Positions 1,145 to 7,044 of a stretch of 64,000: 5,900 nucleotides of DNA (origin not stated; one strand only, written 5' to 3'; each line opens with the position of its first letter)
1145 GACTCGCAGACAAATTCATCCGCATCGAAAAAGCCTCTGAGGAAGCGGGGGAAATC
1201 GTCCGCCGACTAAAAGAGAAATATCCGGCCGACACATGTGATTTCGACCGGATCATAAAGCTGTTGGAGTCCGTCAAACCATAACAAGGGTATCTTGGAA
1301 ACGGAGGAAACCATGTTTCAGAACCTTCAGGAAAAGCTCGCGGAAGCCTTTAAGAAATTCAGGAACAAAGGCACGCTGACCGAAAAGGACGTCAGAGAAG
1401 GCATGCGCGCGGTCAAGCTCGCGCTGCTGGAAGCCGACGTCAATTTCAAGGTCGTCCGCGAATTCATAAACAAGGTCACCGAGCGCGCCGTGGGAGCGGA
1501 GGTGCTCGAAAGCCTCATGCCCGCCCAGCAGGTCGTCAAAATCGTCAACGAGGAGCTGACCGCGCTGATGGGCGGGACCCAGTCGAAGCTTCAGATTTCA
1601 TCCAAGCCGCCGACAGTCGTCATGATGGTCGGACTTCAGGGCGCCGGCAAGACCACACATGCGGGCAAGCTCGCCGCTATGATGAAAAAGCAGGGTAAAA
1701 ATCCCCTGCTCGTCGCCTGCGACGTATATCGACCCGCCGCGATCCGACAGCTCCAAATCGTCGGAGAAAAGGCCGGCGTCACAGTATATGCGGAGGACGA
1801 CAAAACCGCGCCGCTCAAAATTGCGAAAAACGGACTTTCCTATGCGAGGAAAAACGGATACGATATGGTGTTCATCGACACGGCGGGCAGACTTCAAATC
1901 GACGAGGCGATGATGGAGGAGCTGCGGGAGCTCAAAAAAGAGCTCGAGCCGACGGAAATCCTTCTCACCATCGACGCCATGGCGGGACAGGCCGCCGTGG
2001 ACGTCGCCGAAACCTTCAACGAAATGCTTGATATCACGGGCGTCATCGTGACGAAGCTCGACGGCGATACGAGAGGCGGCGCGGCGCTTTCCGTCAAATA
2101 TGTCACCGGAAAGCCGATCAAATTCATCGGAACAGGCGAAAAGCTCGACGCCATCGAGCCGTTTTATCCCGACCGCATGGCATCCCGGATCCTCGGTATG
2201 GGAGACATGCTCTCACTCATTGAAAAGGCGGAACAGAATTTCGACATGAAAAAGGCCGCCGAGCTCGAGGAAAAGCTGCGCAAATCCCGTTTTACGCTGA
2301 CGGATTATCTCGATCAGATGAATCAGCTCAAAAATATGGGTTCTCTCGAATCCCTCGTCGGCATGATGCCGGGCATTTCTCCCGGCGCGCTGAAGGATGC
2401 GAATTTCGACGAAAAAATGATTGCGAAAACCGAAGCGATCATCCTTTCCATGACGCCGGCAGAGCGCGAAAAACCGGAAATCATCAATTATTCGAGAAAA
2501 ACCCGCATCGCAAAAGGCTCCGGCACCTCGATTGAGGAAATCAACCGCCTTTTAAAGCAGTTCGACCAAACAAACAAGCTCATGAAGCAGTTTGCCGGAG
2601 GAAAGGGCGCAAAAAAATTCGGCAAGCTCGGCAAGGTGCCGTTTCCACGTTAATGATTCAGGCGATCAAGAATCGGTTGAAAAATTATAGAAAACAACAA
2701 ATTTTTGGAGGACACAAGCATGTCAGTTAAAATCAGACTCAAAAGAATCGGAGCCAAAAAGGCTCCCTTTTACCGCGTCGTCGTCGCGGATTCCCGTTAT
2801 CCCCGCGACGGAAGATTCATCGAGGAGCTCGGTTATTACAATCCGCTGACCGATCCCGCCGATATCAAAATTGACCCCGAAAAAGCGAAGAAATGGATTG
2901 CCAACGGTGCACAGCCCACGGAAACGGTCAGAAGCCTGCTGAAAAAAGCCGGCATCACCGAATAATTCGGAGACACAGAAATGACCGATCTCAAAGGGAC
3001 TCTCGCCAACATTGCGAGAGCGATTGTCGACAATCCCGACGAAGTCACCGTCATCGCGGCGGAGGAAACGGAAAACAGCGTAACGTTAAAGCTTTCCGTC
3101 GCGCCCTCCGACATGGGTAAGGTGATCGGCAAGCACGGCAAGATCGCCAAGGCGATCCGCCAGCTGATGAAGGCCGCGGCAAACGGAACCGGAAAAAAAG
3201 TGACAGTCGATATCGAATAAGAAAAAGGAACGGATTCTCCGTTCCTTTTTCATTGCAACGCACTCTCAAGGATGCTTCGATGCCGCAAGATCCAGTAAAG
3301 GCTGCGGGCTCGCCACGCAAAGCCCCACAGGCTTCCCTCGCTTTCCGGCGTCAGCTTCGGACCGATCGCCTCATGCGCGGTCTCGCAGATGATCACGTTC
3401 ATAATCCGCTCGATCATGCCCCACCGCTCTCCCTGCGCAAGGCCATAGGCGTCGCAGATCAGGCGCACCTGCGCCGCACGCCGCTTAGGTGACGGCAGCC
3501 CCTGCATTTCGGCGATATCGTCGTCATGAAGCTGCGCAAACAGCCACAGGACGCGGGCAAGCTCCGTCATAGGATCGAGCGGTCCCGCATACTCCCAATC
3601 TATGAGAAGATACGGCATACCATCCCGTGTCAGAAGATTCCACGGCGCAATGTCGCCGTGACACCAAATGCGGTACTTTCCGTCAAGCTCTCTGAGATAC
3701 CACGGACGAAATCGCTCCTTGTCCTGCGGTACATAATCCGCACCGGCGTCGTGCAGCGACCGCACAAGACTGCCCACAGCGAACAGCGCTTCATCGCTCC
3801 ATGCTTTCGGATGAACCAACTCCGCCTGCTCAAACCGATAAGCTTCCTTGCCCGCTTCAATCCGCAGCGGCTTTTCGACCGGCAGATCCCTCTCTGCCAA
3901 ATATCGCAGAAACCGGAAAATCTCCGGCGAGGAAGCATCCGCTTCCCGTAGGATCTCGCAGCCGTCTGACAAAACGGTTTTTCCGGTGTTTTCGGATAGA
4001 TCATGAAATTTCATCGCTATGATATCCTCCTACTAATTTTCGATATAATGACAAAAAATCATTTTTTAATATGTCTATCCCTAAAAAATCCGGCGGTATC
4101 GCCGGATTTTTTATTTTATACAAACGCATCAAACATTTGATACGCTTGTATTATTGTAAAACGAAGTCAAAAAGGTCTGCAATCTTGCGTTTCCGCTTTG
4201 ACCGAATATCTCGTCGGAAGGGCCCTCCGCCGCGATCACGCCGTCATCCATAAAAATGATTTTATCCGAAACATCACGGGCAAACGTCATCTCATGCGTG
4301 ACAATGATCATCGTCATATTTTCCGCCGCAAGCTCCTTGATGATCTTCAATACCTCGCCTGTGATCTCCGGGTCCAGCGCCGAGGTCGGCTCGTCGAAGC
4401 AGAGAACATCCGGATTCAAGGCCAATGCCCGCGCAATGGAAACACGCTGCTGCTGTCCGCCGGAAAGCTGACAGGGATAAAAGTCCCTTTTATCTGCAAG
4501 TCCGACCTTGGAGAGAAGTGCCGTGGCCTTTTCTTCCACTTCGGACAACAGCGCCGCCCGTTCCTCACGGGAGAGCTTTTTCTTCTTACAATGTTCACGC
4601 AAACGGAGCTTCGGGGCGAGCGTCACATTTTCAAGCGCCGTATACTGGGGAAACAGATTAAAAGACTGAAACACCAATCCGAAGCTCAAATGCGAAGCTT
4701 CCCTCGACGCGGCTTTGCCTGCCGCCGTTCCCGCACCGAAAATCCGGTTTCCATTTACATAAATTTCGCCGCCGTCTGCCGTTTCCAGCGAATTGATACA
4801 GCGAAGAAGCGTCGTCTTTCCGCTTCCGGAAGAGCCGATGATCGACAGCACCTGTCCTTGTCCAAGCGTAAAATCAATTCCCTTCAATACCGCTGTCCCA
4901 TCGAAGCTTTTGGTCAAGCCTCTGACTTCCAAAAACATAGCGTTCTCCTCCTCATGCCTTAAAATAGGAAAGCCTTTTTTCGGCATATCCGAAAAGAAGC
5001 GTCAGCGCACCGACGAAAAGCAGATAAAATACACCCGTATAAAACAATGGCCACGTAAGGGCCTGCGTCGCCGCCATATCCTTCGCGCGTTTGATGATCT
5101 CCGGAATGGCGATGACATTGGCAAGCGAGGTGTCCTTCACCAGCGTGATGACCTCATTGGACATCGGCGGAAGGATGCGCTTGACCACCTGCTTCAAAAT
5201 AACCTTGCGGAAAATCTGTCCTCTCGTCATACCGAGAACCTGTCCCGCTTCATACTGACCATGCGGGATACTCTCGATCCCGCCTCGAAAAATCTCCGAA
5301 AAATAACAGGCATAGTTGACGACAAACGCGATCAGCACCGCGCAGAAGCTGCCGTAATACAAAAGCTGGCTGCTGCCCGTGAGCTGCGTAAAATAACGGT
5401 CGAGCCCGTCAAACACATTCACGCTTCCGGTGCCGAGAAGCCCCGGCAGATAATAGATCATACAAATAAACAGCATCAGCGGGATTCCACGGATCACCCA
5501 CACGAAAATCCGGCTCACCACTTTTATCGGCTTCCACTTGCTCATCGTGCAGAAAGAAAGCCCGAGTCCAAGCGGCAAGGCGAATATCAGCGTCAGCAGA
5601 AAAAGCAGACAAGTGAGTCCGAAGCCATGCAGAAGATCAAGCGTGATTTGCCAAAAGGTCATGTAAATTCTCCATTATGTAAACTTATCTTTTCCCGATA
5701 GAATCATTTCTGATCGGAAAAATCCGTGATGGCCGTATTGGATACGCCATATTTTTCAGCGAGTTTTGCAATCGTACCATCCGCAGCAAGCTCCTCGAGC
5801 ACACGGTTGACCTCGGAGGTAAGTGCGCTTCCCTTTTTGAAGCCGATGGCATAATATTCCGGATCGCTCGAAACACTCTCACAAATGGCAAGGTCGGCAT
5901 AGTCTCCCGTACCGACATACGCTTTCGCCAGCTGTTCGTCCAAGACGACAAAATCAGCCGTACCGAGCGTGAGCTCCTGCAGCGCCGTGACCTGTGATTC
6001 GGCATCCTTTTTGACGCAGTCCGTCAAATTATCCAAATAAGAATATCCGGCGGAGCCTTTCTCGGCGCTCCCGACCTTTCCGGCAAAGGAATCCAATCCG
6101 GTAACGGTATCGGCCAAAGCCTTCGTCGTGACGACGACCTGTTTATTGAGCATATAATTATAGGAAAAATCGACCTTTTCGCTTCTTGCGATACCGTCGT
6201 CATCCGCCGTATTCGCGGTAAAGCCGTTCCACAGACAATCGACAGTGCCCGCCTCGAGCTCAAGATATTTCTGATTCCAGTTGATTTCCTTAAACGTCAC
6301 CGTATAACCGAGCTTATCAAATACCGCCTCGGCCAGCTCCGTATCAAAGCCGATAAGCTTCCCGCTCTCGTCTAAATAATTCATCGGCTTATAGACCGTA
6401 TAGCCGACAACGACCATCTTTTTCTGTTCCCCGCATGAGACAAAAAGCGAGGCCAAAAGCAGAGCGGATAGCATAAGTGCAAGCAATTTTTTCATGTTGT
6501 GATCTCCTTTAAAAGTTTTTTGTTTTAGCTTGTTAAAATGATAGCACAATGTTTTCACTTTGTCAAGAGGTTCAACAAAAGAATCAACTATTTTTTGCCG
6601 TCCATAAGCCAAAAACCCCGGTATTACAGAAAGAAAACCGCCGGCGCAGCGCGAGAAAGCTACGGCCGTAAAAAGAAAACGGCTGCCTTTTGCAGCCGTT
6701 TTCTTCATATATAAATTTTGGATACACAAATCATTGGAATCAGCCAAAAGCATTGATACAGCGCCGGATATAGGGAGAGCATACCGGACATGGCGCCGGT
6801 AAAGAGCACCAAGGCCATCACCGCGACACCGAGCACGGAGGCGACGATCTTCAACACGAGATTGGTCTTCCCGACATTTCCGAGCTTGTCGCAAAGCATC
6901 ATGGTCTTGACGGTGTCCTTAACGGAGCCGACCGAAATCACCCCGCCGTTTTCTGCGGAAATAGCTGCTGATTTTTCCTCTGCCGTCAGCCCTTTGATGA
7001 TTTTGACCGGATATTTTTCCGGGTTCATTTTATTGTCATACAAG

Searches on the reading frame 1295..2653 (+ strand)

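Call 42: search_protein_families(library=pfam, proteins=[window:1295-2653:+], max_evalue=0.001)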
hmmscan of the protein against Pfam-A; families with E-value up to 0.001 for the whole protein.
window:1295-2653:+ (452 aa): 7 families
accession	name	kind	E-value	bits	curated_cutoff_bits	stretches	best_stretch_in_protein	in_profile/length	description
PF00448.28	SRP54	-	1.6e-76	256.8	22.7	1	106-301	1-196/196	SRP54-type protein, GTPase domain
PF02978.25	SRP_SPB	-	7e-34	116.5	27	1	332-430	1-91/91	Signal peptide binding domain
PF02881.24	SRP54_N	-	2.3e-20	73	22.4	1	11-88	1-75/75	SRP54-type protein, helical bundle domain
PF06414.18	Zeta_toxin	-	1e-07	32.1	22.3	1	100-196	10-103/199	Zeta toxin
PF01656.29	CbiA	-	7.5e-06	26.4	25.4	1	116-260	9-88/125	CobQ/CobB/MinD/ParA nucleotide binding domain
PF13614.12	AAA_31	-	0.00035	21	27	0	116-145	12-41/177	AAA domain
PF01583.26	APS_kinase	-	0.00065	20.2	21.1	0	107-153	3-49/152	Adenylylsulphate kinase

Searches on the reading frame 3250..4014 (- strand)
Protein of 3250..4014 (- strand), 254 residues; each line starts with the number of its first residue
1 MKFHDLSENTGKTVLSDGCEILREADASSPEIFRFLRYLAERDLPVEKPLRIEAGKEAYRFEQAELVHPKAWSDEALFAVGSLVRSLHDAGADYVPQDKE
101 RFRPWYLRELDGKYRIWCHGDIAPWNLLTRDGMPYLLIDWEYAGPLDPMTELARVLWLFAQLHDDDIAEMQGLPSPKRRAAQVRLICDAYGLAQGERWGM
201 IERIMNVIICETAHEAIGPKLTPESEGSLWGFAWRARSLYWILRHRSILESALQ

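Call 42: search_protein_families(library=pfam, proteins=[window:3250-4014:-], max_evalue=0.001)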
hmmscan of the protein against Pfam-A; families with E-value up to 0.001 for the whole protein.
window:3250-4014:- (254 aa): 1 family
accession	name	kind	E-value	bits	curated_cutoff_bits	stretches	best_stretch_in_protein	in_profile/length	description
PF01636.29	APH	-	9.3e-13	48.9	23.2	1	113-168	166-222/239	Phosphotransferase enzyme family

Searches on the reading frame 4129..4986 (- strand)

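Call 42: search_protein_families(library=pfam, proteins=[window:4129-4986:-], max_evalue=0.001)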
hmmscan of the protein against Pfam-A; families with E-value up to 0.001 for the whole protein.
window:4129-4986:- (285 aa): 5 families
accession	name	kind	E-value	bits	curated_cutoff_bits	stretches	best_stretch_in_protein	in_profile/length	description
PF00005.33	ABC_tran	-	9e-35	120.7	25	1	34-202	1-137/137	ABC transporter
PF13304.12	AAA_21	-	6.3e-11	43.3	27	1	167-233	231-300/304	AAA domain, putative AbiEii toxin, Type IV TA system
PF02463.25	SMC_N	-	8.9e-08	32.3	40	1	164-241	127-206/220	RecF/RecN/SMC N terminal domain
PF13166.12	AAA_13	-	0.0001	21.6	36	0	191-242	526-580/713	AAA domain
PF13191.12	AAA_16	-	0.00018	22.5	32.6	1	42-149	22-119/167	AAA ATPase domain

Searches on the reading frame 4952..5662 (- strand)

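Call 42: search_protein_families(library=pfam, proteins=[window:4952-5662:-], max_evalue=0.001)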
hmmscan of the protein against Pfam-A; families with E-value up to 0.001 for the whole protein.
window:4952-5662:- (236 aa): 1 family
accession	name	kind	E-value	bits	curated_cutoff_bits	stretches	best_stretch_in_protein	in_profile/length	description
PF00528.27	BPD_transp_1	-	3.6e-21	76.2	26.4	1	29-232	2-183/184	Binding-protein-dependent transport system inner membrane component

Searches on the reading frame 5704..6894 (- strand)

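Call 42: search_protein_families(library=pfam, proteins=[window:5704-6894:-], max_evalue=0.001)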
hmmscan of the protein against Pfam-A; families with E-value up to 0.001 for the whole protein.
window:5704-6894:- (396 aa): 1 family
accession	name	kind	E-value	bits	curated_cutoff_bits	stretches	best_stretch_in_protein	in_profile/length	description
PF00497.25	SBP_bac_3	-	1.4e-27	96.5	26.4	1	163-383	3-130/132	Bacterial extracellular solute-binding proteins, family 3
